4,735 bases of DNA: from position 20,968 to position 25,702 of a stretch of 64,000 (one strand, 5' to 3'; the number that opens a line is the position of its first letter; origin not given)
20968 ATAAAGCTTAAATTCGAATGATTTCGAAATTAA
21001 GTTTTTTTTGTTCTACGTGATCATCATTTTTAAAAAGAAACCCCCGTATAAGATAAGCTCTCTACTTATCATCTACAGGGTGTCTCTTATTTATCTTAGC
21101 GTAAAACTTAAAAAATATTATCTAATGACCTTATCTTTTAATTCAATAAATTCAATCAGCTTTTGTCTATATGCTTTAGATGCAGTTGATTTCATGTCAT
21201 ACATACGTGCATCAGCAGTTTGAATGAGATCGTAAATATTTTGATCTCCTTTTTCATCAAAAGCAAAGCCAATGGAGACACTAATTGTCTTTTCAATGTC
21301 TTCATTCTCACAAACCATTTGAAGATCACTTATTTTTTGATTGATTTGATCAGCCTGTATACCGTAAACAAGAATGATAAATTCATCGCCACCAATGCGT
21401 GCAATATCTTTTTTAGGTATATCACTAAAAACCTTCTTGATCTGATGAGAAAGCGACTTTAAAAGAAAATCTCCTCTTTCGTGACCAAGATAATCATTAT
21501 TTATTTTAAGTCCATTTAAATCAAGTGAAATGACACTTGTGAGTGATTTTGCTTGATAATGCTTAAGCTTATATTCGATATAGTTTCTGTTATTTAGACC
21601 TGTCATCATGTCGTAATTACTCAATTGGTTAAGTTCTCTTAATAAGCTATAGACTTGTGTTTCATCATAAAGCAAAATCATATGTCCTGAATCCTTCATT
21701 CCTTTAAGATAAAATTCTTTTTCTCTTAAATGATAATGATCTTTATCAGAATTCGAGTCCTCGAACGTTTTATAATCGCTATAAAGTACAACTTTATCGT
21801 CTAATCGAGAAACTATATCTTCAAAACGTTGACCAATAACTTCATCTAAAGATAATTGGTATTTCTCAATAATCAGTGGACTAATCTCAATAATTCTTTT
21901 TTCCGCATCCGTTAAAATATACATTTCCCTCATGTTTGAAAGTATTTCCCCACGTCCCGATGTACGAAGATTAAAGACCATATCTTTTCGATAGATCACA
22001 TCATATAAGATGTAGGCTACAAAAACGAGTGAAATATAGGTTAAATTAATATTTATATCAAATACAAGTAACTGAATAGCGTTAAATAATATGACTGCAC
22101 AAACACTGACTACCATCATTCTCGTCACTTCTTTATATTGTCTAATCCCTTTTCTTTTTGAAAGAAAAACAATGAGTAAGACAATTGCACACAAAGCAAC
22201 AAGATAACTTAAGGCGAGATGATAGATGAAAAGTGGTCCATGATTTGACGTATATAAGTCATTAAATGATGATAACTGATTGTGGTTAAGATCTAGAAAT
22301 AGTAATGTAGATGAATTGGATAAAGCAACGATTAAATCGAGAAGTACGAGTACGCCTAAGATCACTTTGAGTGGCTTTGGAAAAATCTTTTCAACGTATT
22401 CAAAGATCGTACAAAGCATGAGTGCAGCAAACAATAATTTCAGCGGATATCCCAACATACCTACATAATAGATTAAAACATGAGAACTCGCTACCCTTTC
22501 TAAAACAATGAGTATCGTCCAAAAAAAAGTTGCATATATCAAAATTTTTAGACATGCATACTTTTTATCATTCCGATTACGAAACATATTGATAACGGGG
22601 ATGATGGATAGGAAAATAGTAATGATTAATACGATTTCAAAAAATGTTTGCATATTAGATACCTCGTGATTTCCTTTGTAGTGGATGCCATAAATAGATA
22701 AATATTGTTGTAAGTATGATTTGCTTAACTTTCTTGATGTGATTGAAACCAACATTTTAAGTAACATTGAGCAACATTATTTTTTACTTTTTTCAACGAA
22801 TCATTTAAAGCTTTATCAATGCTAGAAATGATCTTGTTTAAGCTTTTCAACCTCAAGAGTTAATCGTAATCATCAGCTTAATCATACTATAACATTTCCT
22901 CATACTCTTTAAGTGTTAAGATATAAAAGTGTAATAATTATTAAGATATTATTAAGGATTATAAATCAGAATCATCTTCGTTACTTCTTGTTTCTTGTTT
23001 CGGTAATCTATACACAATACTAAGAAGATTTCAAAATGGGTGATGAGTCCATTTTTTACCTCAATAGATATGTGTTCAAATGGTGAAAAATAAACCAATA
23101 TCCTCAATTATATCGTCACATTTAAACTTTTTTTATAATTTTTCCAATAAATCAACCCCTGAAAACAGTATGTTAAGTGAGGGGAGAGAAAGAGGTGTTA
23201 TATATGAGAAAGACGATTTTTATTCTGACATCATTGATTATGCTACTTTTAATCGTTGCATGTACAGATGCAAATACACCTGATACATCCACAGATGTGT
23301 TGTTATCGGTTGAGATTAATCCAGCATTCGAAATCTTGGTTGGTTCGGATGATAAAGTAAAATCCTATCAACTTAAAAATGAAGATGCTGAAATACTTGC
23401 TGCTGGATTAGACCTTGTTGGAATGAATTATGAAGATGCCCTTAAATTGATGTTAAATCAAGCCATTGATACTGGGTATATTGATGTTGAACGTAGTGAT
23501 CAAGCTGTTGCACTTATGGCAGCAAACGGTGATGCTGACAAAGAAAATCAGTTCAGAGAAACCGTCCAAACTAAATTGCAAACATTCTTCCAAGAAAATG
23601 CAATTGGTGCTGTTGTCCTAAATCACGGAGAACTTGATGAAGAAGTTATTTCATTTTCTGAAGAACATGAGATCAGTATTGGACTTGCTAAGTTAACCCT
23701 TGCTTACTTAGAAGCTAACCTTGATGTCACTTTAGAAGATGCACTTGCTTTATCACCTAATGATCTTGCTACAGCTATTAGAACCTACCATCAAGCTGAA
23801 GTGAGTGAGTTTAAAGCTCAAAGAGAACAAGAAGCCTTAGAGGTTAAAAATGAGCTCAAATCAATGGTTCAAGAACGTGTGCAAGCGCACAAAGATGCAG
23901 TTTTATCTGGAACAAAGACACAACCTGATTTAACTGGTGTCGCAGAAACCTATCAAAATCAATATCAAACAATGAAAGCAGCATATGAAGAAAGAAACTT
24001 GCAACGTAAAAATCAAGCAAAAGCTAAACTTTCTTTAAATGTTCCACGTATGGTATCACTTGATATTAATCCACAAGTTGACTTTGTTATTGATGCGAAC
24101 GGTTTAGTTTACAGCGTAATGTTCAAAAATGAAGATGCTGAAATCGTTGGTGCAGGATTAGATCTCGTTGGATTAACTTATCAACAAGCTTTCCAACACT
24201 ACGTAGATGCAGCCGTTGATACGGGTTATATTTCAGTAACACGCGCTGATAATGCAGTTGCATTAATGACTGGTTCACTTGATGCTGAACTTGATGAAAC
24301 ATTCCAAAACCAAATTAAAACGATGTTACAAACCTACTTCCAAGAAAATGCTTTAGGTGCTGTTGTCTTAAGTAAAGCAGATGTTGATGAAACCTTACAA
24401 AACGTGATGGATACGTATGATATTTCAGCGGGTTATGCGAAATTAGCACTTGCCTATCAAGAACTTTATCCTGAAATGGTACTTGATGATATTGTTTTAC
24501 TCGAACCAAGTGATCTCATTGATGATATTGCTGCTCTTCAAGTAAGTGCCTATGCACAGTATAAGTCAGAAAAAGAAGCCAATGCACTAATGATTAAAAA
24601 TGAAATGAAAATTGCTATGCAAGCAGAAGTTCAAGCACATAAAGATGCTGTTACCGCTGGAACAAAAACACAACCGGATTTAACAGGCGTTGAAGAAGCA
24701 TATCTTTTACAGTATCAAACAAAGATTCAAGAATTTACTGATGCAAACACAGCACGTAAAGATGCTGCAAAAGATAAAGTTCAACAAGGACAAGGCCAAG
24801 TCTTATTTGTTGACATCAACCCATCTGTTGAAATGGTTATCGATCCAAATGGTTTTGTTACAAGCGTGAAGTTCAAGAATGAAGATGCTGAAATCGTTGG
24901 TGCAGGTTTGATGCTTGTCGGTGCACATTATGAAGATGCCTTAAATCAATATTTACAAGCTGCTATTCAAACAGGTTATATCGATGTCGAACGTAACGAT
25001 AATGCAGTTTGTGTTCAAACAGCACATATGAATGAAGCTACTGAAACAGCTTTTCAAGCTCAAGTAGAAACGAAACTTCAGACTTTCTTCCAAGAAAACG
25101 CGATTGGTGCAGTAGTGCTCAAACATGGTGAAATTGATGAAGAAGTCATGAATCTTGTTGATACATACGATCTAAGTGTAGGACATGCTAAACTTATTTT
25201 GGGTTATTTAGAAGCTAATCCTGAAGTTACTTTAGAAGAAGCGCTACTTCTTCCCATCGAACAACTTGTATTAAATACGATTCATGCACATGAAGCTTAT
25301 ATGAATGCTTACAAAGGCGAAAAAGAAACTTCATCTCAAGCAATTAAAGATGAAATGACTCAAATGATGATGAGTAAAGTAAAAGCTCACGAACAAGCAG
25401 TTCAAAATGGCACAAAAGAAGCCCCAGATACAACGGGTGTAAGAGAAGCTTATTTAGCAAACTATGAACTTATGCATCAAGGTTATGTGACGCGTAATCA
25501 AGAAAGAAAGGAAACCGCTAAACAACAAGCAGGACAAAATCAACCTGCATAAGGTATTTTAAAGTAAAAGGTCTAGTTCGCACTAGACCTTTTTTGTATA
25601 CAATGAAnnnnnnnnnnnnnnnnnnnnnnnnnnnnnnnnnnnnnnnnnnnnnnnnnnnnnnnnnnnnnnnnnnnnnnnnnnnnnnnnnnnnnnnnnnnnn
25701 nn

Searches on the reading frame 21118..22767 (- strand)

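Call 83: search_protein_families(library=pfam, proteins=[window:21118-22767:-], max_evalue=0.00001)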
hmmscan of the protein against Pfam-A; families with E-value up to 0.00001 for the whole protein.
window:21118-22767:- (549 aa): 2 families
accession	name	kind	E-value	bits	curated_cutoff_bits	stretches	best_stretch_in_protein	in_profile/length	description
PF00990.26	GGDEF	-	6.1e-26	91.6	23.8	1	384-529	2-158/161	Diguanylate cyclase, GGDEF domain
PF16927.11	HisKA_7TM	-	1.7e-16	61.2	28.6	1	47-263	2-219/224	N-terminal 7TM region of histidine kinase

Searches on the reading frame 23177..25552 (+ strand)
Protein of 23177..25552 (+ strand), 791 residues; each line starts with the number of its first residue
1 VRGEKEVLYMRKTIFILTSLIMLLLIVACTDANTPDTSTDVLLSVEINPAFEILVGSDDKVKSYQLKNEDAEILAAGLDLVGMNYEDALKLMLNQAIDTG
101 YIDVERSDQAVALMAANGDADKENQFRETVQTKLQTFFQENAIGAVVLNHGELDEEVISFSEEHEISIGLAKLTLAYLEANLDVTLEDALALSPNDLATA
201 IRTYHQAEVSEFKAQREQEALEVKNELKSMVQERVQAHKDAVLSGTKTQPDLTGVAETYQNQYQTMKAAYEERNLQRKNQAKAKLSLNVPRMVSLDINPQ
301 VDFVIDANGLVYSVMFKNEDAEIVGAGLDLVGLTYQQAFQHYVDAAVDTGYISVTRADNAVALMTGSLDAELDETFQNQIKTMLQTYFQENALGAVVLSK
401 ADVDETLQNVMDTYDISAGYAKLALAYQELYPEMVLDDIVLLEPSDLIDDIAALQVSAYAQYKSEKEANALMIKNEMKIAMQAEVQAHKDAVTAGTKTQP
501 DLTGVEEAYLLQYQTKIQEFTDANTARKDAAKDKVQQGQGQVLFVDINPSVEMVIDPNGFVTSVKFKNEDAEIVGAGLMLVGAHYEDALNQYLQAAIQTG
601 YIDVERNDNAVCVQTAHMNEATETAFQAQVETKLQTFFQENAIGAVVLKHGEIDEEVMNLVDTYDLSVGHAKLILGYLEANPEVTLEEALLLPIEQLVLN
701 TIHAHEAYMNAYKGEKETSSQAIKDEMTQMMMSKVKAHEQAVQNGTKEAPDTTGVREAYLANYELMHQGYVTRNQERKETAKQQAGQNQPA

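Call 83: search_protein_families(library=pfam, proteins=[window:23177-25552:+], max_evalue=0.00001)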
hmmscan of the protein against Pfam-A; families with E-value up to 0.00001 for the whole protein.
window:23177-25552:+ (791 aa): 1 family
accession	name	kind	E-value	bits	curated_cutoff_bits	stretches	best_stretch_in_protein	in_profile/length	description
PF23750.1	RsgI_M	-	1e-48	165.7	25.3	3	545-674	6-131/133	Anti-sigma factor RsgI-like central domain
